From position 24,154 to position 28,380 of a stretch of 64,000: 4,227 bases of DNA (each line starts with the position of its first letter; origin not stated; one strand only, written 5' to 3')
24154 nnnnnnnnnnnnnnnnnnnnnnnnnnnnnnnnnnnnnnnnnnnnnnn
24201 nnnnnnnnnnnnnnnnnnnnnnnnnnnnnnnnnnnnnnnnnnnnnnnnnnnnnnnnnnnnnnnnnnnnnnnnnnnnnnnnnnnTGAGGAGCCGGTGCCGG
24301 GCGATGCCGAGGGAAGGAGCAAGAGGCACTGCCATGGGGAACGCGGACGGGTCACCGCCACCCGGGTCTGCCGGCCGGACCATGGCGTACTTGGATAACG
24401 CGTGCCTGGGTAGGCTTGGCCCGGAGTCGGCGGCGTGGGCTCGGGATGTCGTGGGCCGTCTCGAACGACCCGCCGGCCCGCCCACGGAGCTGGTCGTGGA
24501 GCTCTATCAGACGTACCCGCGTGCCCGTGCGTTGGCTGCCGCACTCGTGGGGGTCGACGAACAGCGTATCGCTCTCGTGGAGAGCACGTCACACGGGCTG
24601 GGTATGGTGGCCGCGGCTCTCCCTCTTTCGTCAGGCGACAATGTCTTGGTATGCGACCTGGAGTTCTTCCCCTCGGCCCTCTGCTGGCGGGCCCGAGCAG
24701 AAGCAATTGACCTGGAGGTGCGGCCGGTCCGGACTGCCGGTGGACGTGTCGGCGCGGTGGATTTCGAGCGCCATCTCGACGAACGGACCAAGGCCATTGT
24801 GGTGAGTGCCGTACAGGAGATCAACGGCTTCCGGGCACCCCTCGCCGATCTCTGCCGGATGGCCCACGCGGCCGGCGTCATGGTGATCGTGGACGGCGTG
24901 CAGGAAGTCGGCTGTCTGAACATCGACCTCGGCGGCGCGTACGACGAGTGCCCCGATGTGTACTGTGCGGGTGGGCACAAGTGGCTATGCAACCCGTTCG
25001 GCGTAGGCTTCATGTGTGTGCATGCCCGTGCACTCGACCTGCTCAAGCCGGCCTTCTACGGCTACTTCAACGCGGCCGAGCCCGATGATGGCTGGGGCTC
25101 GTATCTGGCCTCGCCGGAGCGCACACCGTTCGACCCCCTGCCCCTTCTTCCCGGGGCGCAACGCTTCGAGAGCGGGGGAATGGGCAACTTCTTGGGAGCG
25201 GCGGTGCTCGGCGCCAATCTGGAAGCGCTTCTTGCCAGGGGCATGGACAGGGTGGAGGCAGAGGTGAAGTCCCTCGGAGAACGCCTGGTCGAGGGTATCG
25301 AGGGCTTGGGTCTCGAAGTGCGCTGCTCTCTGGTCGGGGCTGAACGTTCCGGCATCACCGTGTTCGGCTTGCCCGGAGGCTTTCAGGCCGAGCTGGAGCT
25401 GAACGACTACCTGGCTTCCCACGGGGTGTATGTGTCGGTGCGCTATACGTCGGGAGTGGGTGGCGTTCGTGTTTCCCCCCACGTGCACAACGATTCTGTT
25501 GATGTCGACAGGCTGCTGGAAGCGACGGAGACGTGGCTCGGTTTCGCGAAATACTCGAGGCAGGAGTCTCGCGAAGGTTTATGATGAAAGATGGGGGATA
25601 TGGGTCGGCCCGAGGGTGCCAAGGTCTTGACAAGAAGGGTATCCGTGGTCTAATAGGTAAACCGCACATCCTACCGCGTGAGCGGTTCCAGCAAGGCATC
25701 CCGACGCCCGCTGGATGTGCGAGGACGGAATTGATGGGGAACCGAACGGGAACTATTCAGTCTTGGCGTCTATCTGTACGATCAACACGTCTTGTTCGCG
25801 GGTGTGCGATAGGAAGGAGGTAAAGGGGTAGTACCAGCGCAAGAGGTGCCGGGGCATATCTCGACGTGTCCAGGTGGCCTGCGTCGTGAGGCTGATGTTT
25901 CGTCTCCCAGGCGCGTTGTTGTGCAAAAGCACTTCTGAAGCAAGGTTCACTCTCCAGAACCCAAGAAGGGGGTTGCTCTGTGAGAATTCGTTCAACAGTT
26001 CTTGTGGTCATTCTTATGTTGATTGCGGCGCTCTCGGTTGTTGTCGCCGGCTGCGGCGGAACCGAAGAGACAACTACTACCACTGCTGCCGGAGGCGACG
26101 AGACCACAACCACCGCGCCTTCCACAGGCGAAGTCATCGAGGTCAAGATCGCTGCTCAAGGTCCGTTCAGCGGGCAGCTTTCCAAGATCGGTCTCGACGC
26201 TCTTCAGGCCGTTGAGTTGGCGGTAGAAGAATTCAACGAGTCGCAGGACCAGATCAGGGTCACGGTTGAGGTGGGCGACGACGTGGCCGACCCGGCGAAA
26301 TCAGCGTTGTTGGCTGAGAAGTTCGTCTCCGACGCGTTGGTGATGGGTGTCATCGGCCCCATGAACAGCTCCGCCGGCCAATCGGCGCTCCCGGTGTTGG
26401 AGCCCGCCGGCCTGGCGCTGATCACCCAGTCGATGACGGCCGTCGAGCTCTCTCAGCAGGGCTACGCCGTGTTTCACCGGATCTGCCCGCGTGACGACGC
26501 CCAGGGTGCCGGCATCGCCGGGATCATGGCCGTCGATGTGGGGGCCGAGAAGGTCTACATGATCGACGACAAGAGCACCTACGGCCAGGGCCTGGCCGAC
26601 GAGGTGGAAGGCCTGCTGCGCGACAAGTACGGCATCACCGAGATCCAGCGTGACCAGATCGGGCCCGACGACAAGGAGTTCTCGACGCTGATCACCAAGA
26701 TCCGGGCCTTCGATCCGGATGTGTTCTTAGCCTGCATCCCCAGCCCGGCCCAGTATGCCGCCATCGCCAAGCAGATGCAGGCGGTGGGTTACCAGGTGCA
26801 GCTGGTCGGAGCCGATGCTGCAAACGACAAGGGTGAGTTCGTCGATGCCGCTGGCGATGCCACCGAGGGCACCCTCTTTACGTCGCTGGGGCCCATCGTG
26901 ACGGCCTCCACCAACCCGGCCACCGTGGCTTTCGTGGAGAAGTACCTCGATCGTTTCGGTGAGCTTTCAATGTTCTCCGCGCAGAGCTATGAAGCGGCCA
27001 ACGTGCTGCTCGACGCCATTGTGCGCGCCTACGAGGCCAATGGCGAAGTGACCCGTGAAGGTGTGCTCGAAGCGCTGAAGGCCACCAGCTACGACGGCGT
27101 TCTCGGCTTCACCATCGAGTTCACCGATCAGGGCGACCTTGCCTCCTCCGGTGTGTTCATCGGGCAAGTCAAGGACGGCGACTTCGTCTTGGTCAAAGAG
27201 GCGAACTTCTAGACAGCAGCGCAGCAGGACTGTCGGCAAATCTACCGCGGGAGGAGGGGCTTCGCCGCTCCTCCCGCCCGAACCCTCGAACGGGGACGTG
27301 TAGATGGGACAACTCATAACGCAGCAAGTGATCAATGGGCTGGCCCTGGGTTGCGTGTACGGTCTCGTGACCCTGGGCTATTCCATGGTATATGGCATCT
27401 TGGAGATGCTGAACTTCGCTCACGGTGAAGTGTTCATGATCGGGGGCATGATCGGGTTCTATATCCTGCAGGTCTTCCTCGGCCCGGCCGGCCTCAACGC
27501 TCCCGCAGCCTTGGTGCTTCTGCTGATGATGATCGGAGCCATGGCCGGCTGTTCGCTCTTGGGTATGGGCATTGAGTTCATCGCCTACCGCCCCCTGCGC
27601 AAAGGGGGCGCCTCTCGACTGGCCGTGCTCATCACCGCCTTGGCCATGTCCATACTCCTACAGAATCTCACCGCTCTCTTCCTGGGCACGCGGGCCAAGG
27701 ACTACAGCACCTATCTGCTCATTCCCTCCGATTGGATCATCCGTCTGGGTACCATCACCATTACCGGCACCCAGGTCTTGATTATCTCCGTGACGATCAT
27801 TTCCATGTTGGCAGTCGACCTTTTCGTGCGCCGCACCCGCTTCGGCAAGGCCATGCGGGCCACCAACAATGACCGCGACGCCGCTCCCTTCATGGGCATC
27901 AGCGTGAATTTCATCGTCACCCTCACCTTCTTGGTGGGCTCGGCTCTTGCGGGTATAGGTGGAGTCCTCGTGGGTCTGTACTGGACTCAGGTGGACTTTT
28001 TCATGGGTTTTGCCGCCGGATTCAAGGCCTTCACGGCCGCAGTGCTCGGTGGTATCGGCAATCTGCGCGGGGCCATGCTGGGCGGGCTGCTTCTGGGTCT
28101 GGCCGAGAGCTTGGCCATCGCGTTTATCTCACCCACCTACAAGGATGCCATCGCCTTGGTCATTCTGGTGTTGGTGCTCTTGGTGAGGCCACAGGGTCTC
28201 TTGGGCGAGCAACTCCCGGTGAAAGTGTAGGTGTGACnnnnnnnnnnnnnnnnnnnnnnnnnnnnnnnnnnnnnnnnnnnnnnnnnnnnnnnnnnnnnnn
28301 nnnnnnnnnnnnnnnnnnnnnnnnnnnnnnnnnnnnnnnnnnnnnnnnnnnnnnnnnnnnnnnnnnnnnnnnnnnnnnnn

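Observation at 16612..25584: Nine-kb operon coupling an FrhB-like flavo-FeS protein, an indolepyruvate:Fd oxidoreductase pair, a three-subunit molybdenum hydroxylase and a NifS-like enzyme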

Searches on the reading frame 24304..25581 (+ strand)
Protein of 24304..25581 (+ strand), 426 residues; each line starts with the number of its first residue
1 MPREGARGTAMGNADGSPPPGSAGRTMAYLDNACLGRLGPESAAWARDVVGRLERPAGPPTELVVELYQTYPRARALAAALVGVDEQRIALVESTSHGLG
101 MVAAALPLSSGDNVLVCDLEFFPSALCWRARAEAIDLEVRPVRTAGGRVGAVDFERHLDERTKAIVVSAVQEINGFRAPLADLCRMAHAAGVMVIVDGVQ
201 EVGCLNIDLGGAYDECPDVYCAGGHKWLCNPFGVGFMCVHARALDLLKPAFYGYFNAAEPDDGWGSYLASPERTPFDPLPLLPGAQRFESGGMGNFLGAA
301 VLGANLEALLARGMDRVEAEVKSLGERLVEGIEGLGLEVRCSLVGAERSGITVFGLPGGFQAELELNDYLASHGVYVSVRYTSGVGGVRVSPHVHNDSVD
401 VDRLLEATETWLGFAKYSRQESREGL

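Call 4: search_protein_families(library=pfam, proteins=[window:24304-25581:+], max_evalue=0.01)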
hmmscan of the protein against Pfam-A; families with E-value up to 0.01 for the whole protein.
window:24304-25581:+ (426 aa): 3 families
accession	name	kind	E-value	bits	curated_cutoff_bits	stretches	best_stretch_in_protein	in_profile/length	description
PF00266.25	Aminotran_5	-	5.3e-30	105.1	21.5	1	64-404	38-371/371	Aminotransferase class-V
PF00155.27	Aminotran_1_2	-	4.1e-06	26.7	19.7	1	69-204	42-192/361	Aminotransferase class I and II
PF01041.23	DegT_DnrJ_EryC1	-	0.001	18.8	19.8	1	89-204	42-152/360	DegT/DnrJ/EryC1/StrS aminotransferase family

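Call 5: search_protein_families(library=ncbifam, proteins=[window:24304-25581:+], max_evalue=0.01)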
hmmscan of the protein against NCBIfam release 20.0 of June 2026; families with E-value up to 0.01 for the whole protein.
window:24304-25581:+ (426 aa): 22 families
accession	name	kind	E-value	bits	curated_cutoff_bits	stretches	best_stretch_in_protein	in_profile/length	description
TIGR01979.1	sufS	subfamily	3.5e-25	88.7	475.1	1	63-408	56-395/403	SufS family cysteine desulfurase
NF041166.1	f2_encap_cargo1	exception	2.8e-18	66.4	800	1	70-357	290-562/623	family 2A encapsulin nanocompartment cargo protein cysteine desulfurase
NF006791.0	PRK09295.1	equivalog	6.4e-18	65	661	1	84-356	83-339/406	cysteine desulfurase SufS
TIGR04343.1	egtE_PLP_lyase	equivalog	1.5e-16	60.2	400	1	74-253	59-229/370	ergothioneine biosynthesis PLP-dependent enzyme EgtE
TIGR01977.1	am_tr_V_EF2568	hypoth_equivalog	1e-15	57.7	377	1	74-332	49-286/376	cysteine desulfurase family protein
NF051467.1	peri_mod_PvdN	equivalog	1.5e-15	56.8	650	1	72-254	99-292/425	pyoverdine-tailoring periplasmic protein PvdN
NF040779.1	Sec_lyase_SclA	exception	1e-14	54.3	525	1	74-339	49-294/378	selenocysteine lyase SclA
TIGR01976.1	am_tr_V_VC1184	hypoth_equivalog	1.2e-11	44.6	352.35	1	23-249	15-241/401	cysteine desulfurase-like protein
NF008126.0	PRK10874.1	equivalog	1.3e-11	44.3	607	1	66-249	60-244/401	cysteine desulfurase CsdA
TIGR03392.1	FeS_syn_CsdA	equivalog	1.7e-10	40.6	493.6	1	66-249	57-241/398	cysteine desulfurase CsdA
NF046070.1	PyrdoxPyrvTramin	equivalog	1.2e-06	27.7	600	1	149-246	116-212/369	pyridoxamine--pyruvate transaminase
NF045640.1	AspGlyoxATaseBhcA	equivalog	2.1e-06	26.9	650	1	83-250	51-220/395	L-aspartate--glyoxylate aminotransferase BhcA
TIGR03402.1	FeS_nifS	equivalog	2.7e-06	26.4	530.75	1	126-240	102-211/379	cysteine desulfurase NifS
TIGR01265.1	tyr_nico_aTase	subfamily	0.00011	21.4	292.45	1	85-223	95-238/403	tyrosine/nicotianamine family aminotransferase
TIGR03235.1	DNA_S_dndA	equivalog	0.00047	19.5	480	1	145-253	122-228/353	cysteine desulfurase DndA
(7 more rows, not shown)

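Call 48: search_solved_structures(query=window:24334-25581:+, max_evalue=0.00001, show_alignments=2)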
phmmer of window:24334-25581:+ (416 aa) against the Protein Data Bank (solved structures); distinct sequences matched with E-value up to 0.00001: 48.
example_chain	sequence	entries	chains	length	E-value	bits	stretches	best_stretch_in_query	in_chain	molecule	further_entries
9d2d_A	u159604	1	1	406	1.4e-15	60.5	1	75-369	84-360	Cysteine desulfurase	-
6o11_A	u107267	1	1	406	1.6e-15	60.3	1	75-368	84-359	Cysteine desulfurase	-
7rrn_A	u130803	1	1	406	1.8e-15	60.1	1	68-367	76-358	Cysteine desulfurase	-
6ndn_A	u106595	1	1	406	1.9e-15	60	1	75-367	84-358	Cysteine desulfurase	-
1i29_A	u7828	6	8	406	1.9e-15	60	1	75-367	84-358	CSDB | Selenocysteine lyase | Cysteine desulfurase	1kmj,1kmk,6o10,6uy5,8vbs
5db5_A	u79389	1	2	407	1.9e-15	60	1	75-367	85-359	Cysteine desulfurase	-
7ruj_A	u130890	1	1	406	1.9e-15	60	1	75-367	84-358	Cysteine desulfurase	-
1jf9_A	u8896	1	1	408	1.9e-15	60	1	75-367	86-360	SELENOCYSTEINE LYASE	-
6mr6_A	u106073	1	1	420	2e-15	59.9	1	75-367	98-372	Cysteine desulfurase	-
6mr2_A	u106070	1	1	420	2.1e-15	59.9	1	75-367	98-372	Cysteine desulfurase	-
7e6a_A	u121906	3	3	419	2.1e-15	59.9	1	78-399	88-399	Cysteine desulfurase SufS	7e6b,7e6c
7rw3_A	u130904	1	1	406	2.6e-15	59.6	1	75-367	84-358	Cysteine desulfurase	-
6o12_A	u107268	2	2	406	2.7e-15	59.6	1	75-367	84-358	Cysteine desulfurase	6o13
6mre_A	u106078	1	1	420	2.9e-15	59.5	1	75-367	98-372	Cysteine desulfurase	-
5b7s_A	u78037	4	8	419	3e-15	59.4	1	60-399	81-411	Cysteine desulfurase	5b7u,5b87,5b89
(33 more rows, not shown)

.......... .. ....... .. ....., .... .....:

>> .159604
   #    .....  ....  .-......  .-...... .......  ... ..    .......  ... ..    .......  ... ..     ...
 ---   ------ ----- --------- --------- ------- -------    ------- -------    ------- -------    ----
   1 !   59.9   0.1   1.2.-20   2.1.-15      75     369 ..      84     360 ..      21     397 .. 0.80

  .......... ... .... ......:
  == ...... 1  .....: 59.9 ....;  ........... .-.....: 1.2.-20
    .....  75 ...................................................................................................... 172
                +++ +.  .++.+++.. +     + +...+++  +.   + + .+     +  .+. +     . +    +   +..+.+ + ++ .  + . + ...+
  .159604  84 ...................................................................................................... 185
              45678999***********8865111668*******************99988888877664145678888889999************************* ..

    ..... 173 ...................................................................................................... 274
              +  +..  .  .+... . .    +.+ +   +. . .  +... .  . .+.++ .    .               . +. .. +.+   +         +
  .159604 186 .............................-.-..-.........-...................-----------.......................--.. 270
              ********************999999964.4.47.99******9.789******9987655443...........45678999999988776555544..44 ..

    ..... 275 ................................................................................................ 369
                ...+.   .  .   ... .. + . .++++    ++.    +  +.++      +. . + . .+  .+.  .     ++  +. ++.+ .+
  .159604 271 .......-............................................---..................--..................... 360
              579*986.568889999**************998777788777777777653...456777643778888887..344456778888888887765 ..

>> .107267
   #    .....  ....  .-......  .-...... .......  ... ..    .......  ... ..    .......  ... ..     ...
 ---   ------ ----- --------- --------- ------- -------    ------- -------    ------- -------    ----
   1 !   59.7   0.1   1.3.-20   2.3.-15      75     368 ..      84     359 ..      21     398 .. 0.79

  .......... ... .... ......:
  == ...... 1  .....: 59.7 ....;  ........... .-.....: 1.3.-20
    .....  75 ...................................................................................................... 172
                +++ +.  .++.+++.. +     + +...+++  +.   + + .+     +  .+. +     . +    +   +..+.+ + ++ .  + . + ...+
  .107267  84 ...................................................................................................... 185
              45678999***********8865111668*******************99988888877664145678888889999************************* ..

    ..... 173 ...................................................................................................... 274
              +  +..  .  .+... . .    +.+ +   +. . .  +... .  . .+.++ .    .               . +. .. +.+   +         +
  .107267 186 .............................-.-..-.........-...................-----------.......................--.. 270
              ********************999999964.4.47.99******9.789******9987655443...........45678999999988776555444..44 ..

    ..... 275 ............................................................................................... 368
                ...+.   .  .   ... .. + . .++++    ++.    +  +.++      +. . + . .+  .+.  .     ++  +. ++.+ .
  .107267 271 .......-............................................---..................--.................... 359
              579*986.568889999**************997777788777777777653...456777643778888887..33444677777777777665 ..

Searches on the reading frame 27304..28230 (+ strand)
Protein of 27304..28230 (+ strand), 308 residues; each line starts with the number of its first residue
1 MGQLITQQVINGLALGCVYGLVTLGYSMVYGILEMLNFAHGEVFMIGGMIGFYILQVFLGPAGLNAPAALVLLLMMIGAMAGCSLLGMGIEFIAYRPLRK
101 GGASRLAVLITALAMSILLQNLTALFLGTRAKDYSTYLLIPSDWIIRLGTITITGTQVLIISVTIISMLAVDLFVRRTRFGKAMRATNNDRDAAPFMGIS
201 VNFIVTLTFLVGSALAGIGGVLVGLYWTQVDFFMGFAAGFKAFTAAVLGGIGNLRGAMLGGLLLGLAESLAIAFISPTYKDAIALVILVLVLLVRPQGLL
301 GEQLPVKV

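Call 9: search_protein_families(library=pfam, proteins=[window:27304-28230:+], max_evalue=0.001)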
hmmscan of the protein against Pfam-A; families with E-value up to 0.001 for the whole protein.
window:27304-28230:+ (308 aa): 1 family
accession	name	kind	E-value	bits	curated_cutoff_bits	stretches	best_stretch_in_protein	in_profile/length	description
PF02653.21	BPD_transp_2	-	2.2e-41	142.2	26.8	1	9-292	2-269/269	Branched-chain amino acid transport system / permease component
